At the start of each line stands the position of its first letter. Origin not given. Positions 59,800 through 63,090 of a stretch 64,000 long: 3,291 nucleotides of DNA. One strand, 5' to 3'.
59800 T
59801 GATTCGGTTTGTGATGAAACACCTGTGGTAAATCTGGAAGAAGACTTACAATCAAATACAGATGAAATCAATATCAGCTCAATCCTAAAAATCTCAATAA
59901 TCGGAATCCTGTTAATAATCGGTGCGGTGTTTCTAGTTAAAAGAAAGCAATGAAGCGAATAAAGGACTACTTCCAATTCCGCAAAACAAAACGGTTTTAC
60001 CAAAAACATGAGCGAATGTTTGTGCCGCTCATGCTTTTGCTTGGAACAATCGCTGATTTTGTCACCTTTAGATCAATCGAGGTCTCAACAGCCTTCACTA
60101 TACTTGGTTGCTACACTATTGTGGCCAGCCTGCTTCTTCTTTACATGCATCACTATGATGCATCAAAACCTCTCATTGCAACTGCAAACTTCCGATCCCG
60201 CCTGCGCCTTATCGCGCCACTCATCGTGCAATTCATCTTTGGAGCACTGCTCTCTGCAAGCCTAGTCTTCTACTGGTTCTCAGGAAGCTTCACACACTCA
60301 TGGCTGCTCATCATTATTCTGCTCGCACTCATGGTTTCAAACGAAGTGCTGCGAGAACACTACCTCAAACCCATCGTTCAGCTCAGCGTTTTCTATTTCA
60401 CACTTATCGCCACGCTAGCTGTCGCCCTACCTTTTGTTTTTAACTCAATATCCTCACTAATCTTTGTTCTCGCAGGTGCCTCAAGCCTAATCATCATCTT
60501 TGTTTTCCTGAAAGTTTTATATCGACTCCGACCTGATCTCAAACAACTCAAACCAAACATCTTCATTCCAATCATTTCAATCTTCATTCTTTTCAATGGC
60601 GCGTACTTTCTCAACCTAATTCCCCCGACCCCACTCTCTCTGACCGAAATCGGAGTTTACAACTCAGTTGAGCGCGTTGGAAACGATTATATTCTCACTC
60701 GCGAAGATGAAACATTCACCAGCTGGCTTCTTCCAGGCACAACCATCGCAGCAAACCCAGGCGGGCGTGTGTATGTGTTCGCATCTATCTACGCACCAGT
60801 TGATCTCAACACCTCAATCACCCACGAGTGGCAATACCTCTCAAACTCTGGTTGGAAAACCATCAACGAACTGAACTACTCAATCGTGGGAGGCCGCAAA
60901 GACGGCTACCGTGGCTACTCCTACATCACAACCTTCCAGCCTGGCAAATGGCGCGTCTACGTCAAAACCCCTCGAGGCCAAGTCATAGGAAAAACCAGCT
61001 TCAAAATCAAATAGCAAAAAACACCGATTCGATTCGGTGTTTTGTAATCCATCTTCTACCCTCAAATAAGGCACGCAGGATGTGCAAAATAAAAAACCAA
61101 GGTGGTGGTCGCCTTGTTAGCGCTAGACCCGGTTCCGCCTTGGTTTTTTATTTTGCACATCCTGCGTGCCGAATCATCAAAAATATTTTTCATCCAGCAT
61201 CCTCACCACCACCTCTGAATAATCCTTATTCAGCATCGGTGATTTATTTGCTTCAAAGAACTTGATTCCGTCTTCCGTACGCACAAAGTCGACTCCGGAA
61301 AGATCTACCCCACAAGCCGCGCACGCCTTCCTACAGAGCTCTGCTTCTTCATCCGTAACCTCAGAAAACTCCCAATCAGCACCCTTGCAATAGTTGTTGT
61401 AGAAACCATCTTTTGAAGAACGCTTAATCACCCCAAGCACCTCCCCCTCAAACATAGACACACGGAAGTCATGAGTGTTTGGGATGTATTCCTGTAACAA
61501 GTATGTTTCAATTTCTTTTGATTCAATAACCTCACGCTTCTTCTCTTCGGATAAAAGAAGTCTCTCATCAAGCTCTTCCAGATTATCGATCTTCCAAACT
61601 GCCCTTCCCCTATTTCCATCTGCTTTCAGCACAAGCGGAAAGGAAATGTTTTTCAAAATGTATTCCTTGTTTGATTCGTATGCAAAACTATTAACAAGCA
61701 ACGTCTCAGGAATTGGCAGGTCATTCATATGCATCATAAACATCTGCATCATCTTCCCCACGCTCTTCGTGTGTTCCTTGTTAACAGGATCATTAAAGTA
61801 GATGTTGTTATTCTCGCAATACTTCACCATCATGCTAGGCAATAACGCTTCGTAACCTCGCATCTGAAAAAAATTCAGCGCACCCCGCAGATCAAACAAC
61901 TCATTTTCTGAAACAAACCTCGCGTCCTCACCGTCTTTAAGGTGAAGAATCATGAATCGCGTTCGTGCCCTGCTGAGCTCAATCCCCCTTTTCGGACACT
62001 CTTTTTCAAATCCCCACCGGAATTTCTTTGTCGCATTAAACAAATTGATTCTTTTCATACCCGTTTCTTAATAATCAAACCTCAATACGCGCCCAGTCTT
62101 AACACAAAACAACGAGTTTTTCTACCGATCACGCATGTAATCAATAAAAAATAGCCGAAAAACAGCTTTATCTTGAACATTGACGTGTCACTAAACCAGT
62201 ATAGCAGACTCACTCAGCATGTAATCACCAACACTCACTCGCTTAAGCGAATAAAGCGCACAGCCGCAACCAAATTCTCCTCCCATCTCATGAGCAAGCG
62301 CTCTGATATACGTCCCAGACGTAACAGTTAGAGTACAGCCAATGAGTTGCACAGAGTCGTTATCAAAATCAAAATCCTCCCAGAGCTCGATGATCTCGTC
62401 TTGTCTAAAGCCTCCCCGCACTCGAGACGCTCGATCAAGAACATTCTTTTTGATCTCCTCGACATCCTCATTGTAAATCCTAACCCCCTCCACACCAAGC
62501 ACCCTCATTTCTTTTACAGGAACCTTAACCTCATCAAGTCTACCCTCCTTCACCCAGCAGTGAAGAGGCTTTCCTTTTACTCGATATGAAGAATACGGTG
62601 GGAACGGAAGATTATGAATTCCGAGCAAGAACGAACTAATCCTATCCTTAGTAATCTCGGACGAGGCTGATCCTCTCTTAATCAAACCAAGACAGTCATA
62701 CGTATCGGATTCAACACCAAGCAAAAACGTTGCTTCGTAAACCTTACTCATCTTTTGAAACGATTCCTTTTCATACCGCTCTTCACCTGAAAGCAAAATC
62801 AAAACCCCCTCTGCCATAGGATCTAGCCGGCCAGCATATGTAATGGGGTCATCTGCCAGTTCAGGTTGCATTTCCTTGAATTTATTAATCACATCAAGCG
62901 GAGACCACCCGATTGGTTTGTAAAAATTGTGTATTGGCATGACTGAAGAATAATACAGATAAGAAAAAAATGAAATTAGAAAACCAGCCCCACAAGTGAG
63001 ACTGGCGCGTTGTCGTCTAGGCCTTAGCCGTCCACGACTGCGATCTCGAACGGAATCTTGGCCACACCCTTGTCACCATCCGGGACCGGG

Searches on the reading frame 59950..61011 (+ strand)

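Call 45: search_protein_families(library=pfam, max_evalue=0.00001, proteins=[window:59950-61011:+])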
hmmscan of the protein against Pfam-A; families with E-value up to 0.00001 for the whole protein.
window:59950-61011:+ (354 aa): 1 family
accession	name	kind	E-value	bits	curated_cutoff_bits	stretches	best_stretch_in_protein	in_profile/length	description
PF11141.13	DUF2914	-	1.2e-12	47.8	23.6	1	288-353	2-62/62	Protein of unknown function (DUF2914)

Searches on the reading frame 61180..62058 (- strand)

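Call 45: search_protein_families(library=pfam, max_evalue=0.00001, proteins=[window:61180-62058:-])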
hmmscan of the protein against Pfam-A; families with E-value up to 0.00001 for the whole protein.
window:61180-62058:- (293 aa): 1 family
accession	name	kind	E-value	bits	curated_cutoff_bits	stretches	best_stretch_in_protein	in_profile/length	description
PF08443.16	RimK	-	2.2e-17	63.7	21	1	104-278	6-171/188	RimK-like ATP-grasp domain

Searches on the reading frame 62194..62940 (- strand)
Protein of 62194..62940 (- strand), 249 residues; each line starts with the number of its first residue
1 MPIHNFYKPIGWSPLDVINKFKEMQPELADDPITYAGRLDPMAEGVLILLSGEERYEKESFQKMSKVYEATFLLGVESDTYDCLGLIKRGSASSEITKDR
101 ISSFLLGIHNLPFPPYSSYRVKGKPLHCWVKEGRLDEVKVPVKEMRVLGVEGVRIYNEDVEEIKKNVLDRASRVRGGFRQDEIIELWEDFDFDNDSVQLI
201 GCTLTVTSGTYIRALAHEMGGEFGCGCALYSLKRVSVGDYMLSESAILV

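Call 78: search_protein_families(library=pfam, max_evalue=0.0001, proteins=[window:62194-62940:-])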
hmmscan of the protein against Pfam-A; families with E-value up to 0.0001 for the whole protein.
window:62194-62940:- (249 aa): 1 family
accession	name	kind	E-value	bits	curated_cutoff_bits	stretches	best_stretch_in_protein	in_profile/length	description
PF01509.24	TruB_N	-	2.9e-16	60.6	27.3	1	33-158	9-135/149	TruB family pseudouridylate synthase (N terminal domain)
